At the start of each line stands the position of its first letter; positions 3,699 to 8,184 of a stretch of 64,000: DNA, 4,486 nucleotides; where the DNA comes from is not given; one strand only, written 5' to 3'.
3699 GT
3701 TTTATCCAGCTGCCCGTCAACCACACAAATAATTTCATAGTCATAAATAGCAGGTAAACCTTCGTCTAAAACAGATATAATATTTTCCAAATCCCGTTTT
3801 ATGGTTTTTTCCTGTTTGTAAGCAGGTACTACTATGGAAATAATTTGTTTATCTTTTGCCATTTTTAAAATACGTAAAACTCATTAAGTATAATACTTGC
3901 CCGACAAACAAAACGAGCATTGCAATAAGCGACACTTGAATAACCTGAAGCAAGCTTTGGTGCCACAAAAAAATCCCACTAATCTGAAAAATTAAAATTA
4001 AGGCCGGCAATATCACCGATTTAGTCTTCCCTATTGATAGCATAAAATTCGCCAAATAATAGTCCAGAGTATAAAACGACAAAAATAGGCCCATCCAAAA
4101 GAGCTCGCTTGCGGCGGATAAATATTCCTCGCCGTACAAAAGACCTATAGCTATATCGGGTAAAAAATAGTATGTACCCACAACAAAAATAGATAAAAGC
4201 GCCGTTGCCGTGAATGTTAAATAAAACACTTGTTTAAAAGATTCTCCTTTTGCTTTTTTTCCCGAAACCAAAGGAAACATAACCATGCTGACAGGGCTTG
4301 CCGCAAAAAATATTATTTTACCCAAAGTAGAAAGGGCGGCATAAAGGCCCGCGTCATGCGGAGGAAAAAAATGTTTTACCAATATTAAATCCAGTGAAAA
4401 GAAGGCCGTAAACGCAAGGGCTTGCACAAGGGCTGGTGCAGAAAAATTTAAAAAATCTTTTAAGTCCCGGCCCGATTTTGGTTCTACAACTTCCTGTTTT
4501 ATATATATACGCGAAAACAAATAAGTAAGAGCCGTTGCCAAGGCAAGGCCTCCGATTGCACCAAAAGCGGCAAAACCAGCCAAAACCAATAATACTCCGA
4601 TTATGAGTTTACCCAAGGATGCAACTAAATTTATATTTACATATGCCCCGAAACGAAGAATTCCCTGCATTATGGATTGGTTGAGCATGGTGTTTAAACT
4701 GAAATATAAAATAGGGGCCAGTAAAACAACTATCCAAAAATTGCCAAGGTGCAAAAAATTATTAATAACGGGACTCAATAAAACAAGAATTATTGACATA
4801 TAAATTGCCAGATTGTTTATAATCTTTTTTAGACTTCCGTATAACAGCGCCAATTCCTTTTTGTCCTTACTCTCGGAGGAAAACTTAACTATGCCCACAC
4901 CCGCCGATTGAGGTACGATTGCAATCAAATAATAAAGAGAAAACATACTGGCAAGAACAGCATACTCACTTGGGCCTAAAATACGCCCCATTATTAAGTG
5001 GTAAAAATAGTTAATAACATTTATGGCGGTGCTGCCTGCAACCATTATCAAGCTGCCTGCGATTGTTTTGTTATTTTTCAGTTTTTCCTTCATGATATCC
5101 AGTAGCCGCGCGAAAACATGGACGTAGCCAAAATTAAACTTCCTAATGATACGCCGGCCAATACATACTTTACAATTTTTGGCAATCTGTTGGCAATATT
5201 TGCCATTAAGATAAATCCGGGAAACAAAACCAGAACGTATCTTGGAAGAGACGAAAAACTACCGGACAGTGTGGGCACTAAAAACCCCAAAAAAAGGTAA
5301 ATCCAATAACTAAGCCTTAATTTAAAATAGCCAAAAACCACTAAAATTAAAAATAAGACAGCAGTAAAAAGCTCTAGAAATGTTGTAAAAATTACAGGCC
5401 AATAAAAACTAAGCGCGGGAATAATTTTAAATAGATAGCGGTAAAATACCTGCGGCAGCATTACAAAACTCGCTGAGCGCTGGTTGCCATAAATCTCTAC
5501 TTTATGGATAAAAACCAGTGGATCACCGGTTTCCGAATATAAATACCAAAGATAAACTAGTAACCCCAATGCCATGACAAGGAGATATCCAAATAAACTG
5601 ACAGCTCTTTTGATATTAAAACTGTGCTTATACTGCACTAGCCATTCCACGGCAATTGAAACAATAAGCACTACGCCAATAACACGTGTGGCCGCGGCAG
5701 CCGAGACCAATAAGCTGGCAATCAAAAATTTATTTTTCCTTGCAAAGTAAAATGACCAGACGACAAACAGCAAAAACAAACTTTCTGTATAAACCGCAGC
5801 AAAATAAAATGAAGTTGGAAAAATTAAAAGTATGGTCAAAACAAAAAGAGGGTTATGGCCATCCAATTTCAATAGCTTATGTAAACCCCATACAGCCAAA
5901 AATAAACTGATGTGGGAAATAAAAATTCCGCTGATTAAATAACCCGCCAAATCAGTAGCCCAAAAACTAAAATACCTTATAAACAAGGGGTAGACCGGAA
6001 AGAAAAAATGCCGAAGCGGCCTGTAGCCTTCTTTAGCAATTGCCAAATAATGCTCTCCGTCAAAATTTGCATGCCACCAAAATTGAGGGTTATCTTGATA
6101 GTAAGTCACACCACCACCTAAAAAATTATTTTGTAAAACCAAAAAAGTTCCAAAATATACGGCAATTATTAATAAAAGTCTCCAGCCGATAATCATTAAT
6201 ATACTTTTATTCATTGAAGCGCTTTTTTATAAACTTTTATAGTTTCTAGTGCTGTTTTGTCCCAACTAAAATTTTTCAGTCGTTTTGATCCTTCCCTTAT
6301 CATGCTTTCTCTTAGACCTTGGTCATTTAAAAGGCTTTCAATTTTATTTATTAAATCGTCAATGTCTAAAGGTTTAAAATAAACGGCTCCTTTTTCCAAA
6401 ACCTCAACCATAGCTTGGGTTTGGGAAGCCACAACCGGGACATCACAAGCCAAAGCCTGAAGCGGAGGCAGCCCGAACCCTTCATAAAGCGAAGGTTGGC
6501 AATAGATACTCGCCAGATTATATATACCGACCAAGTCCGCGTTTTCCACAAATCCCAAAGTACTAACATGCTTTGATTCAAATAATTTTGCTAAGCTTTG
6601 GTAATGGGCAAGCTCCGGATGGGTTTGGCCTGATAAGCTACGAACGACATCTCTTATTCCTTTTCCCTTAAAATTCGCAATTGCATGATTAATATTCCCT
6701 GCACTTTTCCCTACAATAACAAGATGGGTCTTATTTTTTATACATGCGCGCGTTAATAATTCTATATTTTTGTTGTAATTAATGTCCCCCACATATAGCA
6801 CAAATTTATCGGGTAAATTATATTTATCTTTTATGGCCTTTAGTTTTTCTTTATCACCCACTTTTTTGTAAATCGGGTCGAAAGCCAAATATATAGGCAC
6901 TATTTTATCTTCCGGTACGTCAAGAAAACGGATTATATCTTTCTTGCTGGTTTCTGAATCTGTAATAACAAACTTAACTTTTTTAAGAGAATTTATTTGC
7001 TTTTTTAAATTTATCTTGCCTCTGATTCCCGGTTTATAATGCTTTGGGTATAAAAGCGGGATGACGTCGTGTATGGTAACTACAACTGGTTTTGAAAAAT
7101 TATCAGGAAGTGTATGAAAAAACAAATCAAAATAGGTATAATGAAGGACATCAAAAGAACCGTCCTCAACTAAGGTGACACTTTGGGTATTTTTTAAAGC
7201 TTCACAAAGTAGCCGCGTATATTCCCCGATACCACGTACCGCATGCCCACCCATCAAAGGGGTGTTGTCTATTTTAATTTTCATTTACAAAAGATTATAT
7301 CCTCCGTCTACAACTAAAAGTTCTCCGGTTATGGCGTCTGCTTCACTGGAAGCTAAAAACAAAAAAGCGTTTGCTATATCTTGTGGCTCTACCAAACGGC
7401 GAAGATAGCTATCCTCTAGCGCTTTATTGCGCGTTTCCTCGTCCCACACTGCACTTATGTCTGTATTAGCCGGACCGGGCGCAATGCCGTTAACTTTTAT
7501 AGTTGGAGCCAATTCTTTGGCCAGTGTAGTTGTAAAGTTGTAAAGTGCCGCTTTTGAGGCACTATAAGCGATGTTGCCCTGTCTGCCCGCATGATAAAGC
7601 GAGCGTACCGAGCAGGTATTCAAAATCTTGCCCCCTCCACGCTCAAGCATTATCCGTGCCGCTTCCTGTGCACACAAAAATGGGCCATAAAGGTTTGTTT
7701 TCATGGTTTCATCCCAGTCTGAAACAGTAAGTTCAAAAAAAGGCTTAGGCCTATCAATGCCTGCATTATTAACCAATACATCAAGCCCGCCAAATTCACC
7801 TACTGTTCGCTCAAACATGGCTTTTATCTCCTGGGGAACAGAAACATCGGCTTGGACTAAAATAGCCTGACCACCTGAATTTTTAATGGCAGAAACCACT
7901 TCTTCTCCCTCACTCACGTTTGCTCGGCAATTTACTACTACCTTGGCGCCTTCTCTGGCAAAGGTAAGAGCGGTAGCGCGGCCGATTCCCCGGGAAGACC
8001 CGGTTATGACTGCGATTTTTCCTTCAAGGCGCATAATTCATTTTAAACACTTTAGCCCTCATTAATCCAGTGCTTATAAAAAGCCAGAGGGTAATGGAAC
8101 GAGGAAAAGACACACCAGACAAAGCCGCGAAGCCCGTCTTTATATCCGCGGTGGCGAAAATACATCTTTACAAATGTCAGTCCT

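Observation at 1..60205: A ~60-kb super-locus of paralogous GT-C-type membrane glycosyltransferases with repeated Gtr-like donor modules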

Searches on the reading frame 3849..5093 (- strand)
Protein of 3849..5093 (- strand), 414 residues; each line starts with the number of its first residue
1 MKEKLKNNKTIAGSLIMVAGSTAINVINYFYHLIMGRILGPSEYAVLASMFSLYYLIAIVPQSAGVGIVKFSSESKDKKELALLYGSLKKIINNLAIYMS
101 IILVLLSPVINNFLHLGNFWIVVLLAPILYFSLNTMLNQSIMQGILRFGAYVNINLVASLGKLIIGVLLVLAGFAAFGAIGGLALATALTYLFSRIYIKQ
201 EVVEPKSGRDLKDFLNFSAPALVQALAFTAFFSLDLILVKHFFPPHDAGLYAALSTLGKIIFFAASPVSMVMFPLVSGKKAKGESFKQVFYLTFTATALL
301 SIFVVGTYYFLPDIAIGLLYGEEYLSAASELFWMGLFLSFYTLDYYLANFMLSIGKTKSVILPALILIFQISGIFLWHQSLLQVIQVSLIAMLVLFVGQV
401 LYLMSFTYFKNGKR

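Call 5: search_protein_families(library=pfam, proteins=[window:3849-5093:-], max_evalue=0.01)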
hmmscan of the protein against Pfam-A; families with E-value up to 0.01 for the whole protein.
window:3849-5093:- (414 aa): 2 families
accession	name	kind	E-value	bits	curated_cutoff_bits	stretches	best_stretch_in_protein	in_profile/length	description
PF13440.11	Polysacc_synt_3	-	8.6e-17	61.7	23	1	34-328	1-292/293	Polysaccharide biosynthesis protein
PF01943.22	Polysacc_synt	-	1.5e-10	41.4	28.2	1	13-277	4-271/274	Polysaccharide biosynthesis protein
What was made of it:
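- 3849..5093 (-): MOP/PST (Wzx-like) flippase 1. Polysacc_synt_3 61.7 bits (call 5).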

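Call 83: search_protein_families(library=ncbifam, proteins=[window:3849-5093:-], max_evalue=0.01)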
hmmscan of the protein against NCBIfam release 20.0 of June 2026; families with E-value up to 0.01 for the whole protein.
window:3849-5093:- (414 aa): 0 families

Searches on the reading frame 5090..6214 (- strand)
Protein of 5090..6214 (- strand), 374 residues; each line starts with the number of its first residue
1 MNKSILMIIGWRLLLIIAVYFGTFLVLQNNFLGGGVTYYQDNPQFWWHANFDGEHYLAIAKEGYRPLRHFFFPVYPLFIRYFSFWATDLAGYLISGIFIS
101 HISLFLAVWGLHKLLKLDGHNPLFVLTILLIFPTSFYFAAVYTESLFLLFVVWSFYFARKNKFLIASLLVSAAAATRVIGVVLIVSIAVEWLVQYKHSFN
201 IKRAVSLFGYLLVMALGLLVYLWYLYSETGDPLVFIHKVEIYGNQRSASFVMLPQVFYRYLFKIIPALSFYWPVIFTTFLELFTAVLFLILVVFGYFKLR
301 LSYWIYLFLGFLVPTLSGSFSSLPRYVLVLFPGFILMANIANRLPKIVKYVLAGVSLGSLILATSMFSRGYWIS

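Call 5: search_protein_families(library=pfam, proteins=[window:5090-6214:-], max_evalue=0.01)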
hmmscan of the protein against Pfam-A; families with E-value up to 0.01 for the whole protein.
window:5090-6214:- (374 aa): 0 families

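Call 27: search_protein_families(library=pfam, proteins=[window:5090-6214:-], max_evalue=10)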
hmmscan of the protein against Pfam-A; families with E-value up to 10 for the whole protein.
window:5090-6214:- (374 aa): 0 families
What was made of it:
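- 5090..6214 (-): Family D GT-C, PIG-V/Gpi18-like. Has no Pfam hit itself (call 27).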

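Call 28: search_protein_families(library=ncbifam, proteins=[window:5090-6214:-], max_evalue=0.01)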
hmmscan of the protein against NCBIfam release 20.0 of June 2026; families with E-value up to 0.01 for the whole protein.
window:5090-6214:- (374 aa): 1 family
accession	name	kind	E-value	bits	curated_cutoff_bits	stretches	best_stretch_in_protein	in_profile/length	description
NF046093.1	AZOBR_p60025_fam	subfamily_domain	5e-05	22.6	150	1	74-201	96-221/232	AZOBR_p60025 family cell surface glycopolymer formation protein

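Call 34: find_homologous_proteins(query=window:5090-6214:-, max_evalue=0.00001)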
Query window:5090-6214:- (374 aa): 1312 proteins with E <= 0.00001 among 8000 candidates; the best 120 are listed.
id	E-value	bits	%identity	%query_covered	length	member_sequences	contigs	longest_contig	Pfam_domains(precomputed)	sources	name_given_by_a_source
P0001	1.3e-235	800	99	100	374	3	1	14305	-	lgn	-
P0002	4.5e-187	640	80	100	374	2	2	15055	-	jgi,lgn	-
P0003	2.6e-154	533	67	100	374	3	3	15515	-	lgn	-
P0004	2.8e-118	414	55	100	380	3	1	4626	-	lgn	-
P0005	8.8e-115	403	55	100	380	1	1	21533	PF04188.19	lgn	-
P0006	1.8e-114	402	55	100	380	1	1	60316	-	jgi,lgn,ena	-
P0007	2.1e-110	388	53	100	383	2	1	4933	PF13231.13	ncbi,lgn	-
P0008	1.2e-107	379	53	99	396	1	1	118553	-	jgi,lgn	jgi:Gpi18-like mannosyltransferase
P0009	3.1e-107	378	51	97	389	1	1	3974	-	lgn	-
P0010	6.7e-107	377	54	94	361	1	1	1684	-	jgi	jgi:Gpi18-like mannosyltransferase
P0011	7.8e-107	376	54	94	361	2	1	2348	-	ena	-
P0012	1.3e-106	376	52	100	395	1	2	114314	-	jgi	jgi:Gpi18-like mannosyltransferase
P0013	1.4e-105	372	55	97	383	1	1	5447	-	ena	-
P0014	1.8e-105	372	52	97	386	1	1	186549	-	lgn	-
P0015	3.5e-105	371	52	97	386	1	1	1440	-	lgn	-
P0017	1.2e-104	369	51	100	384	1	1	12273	PF13231.13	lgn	-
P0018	1.5e-104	369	49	93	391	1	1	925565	PF13231.13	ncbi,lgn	-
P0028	3.7e-102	361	50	98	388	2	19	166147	PF04188.19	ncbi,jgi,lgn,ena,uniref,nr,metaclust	ncbi:hypothetical protein A2382_00580 [Candidatus Woesebacteria bacterium RIFOXYB1_FULL_38_16]|unire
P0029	1.1e-101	359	49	98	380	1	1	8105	PF09594.17,PF04188.19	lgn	-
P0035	7.3e-101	357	51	100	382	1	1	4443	PF13231.13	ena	-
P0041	2.2e-100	355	50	98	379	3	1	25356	PF04188.19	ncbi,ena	-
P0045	7.0e-100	354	49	100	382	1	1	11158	PF13231.13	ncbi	ncbi:glycosyltransferase family 39 protein [Patescibacteria group bacterium]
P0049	8.4e-100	353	49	97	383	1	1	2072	PF04188.19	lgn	-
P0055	6.3e-99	350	51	97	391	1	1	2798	PF04188.19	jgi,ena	-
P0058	7.6e-99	350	47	100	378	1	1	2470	PF04188.19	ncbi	ncbi:MAG: mannosyltransferase family protein [Patescibacteria group bacterium]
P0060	1.7e-98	349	50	98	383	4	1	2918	PF13231.13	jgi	jgi:Gpi18-like mannosyltransferase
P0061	2.2e-98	349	50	97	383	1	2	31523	PF09594.17,PF13231.13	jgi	-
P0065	3.9e-98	348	49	99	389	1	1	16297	PF04188.19,PF13231.13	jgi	jgi:hypothetical protein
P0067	5.6e-98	347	50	94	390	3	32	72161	PF09594.17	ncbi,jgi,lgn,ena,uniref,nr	ncbi:hypothetical protein A3A52_02055 [Candidatus Woesebacteria bacterium RIFCSPLOWO2_01_FULL_39_14]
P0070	8.2e-98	347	51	99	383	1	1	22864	PF04188.19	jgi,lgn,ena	-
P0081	7.6e-97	344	49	98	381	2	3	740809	PF04188.19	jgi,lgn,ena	-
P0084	1.2e-96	343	49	98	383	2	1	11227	PF13231.13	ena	-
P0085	2.0e-96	342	48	98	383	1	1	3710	PF13231.13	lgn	-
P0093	7.0e-96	340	49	94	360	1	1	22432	PF04188.19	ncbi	-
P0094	8.4e-96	340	47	98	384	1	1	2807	PF04188.19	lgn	-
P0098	1.5e-95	339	49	98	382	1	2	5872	PF13231.13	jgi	-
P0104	2.9e-95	338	51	97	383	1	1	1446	PF04188.19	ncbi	-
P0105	3.9e-95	338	48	97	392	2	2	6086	PF04188.19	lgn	-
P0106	4.0e-95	338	51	97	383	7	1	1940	PF13231.13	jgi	-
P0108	5.1e-95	338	49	100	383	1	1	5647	PF13231.13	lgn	-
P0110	6.2e-95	337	48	100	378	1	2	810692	PF04188.19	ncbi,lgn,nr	ncbi:MAG TPA: mannosyltransferase family protein [Patescibacteria group bacterium]|nr:mannosyltransf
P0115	8.4e-95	337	48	94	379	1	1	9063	PF13231.13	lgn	-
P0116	1.1e-94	336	50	98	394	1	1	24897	PF04188.19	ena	-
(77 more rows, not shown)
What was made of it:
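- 5090..6214 (-): Orthologs carry PF04188, PF13231 and PF09594 and the JGI name 'Gpi18-like mannosyltransferase' (call 34).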

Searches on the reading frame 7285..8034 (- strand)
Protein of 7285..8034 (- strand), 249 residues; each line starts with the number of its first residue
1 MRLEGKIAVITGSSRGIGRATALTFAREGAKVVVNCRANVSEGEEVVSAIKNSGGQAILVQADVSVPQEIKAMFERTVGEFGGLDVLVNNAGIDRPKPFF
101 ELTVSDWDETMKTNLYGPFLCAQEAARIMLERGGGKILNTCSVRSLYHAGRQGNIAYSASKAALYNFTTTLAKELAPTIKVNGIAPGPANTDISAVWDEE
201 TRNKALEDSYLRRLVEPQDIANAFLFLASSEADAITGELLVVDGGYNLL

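Call 5: search_protein_families(library=pfam, proteins=[window:7285-8034:-], max_evalue=0.01)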
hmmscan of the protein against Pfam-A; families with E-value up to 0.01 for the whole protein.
window:7285-8034:- (249 aa): 3 families
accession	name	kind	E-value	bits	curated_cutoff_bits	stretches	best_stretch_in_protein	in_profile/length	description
PF13561.12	adh_short_C2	-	2.6e-63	214.2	27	1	14-247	5-236/236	Enoyl-(Acyl carrier protein) reductase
PF00106.31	adh_short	-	1.2e-59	201.5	26.6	1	6-199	1-192/195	short chain dehydrogenase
PF08659.16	KR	-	2.8e-11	44.1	22.6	1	9-173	4-165/180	KR domain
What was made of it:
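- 7285..8034 (-): SDR oxidoreductase (sugar dehydrogenase-like). adh_short_C2 214 bits (call 5).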

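Call 15: find_encoding_contigs(protein=window:7285-8034:-, flank=10000, max_places=8)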
Protein window:7285-8034:- (249 aa): 3 contigs read that carry it; 3 places shown.
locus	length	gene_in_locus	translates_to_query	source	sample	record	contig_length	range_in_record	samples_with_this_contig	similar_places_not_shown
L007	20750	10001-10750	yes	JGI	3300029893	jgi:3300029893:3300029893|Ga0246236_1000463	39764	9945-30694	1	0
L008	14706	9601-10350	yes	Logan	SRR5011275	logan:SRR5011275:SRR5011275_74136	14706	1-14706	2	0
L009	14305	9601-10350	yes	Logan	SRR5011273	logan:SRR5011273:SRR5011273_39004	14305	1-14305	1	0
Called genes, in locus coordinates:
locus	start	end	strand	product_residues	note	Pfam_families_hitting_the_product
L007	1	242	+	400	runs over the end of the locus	-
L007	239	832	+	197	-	-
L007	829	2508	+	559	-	PF13231:PMT_2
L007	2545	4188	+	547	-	PF02366:PMT, PF13231:PMT_2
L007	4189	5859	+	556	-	PF02366:PMT (weak), PF13231:PMT_2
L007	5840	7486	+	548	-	PF13231:PMT_2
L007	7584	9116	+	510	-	PF13231:PMT_2 (weak)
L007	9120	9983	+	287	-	PF00535:Glycos_transf_2, PF10111:Glyco_tranf_2_2 (weak)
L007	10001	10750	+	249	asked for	PF00106:adh_short, PF08659:KR, PF13561:adh_short_C2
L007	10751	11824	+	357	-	PF13439:Glyco_transf_4, PF20706:GT4-conflict (weak), PF00534:Glycos_transf_1, PF13692:Glyco_trans_1_4, PF13524:Glyco_trans_1_2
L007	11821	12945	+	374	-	-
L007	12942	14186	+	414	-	PF01943:Polysacc_synt, PF13440:Polysacc_synt_3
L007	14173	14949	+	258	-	PF00535:Glycos_transf_2, PF10111:Glyco_tranf_2_2 (faint)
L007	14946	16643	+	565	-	PF13439:Glyco_transf_4, PF20706:GT4-conflict, PF00534:Glycos_transf_1, PF13692:Glyco_trans_1_4, PF13489:Methyltransf_23, PF13847:Methyltransf_31, PF08241:Methyltransf_11, PF08242:Methyltransf_12, +3 more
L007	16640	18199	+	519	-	-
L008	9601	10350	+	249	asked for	PF00106:adh_short, PF08659:KR, PF13561:adh_short_C2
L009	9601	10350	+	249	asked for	PF00106:adh_short, PF08659:KR, PF13561:adh_short_C2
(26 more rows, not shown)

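Call 83: search_protein_families(library=ncbifam, proteins=[window:7285-8034:-], max_evalue=0.01)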
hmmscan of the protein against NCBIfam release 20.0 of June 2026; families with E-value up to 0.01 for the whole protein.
window:7285-8034:- (249 aa): 234 families (the best 25 are shown)
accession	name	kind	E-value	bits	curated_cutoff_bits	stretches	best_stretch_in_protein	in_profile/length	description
NF005559.1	PRK07231.1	subfamily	8.8e-72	241.6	215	1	2-246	1-247/249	glucose 1-dehydrogenase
NF009466.0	PRK12826.1-2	subfamily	1.1e-63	215.1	222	1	6-246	4-244/248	3-oxoacyl-ACP reductase FabG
TIGR01830.1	3oxo_ACP_reduc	equivalog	1.9e-62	211.1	297.75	1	8-245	1-237/239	3-oxoacyl-[acyl-carrier-protein] reductase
NF004198.0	PRK05653.1-3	equivalog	2.4e-61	207.3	296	1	3-247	5-247/248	3-oxoacyl-ACP reductase FabG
NF004818.0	PRK06172.1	equivalog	4.8e-59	199.7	336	1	1-246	3-250/253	SDR family oxidoreductase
NF004791.0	PRK06138.1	equivalog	1.3e-58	198.3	312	1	1-246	1-249/252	SDR family oxidoreductase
NF005681.0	PRK07478.1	subfamily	1.4e-58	198.3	267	1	1-246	2-249/254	SDR family oxidoreductase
NF006493.1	PRK08936.1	subfamily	7.1e-58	195.9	420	1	3-247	5-251/261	glucose-1-dehydrogenase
NF006070.0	PRK08213.1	subfamily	1e-56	192.4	279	1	2-247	9-257/259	gluconate 5-dehydrogenase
NF053701.1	CsHdxCHCADhChcB2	equivalog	1.2e-56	192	350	1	3-247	1-243/245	cis-4-hydroxycyclohexanecarboxylate dehydrogenase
NF005975.0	PRK08063.1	equivalog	3.6e-56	190.3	328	1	4-249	3-249/250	enoyl-[acyl-carrier-protein] reductase FabL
NF005853.0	PRK07774.1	equivalog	3.9e-56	190.2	303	1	2-246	3-246/250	SDR family oxidoreductase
NF005309.0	PRK06841.1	subfamily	7.5e-55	186.2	286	1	2-247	12-253/255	GolD/DthD family dehydrogenase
NF004197.0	PRK05653.1-1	equivalog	2.2e-54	184.7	332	1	2-246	4-246/249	3-oxoacyl-ACP reductase FabG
NF052558.1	MBtsdlDhBudC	equivalog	6.7e-54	183.1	270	1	4-246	2-241/250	meso-2,3-butanediol dehydrogenase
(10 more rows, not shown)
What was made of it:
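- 7285..8034 (-): NCBIfam glucose 1-dehydrogenase subfamily 241.6 bits, above the cutoff of 215 (call 83).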
